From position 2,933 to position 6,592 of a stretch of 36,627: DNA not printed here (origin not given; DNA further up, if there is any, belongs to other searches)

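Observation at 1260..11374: Pilin-signal protein, 2,491-aa Cys-rich giant exoprotein and convergent LysM lipoprotein: candidate cell-surface host-interaction module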

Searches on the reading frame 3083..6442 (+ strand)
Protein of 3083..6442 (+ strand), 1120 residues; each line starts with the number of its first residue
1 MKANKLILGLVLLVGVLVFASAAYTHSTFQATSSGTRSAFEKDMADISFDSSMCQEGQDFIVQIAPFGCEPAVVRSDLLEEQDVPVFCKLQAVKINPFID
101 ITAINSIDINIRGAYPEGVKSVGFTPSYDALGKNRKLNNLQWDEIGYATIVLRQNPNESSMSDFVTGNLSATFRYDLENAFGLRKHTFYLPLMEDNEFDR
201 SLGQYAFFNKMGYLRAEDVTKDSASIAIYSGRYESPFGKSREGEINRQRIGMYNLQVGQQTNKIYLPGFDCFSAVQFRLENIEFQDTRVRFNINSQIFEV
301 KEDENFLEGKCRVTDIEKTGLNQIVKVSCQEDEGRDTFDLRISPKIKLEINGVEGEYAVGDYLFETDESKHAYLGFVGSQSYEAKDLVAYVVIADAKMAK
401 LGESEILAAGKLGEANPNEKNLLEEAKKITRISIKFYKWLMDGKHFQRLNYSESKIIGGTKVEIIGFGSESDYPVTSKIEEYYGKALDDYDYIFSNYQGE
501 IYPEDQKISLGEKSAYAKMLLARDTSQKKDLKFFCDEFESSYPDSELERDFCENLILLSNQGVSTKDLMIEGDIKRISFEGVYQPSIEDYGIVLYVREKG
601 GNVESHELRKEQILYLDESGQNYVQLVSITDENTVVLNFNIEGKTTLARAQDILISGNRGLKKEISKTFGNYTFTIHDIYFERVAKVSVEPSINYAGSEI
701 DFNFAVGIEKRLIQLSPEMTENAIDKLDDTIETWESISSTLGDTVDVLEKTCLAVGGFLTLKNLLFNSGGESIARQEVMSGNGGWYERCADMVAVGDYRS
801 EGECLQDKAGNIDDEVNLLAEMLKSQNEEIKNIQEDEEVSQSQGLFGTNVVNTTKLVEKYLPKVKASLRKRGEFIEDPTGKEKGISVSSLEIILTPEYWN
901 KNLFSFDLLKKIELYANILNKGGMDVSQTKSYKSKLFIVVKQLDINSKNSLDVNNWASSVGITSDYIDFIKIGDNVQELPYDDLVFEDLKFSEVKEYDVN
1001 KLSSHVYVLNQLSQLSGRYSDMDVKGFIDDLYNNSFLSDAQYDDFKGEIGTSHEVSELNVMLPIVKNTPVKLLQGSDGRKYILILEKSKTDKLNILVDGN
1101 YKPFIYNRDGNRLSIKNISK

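Call 68: search_solved_structures(query=window:3083-6442:+, max_evalue=1)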
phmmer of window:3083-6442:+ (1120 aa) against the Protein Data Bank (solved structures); distinct sequences matched with E-value up to 1: 0.
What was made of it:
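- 3152..5932 (+): Conserved N-terminal scaffold region (aa about 24-950, 11 invariant Cys). No PDB sequence match (call 68).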
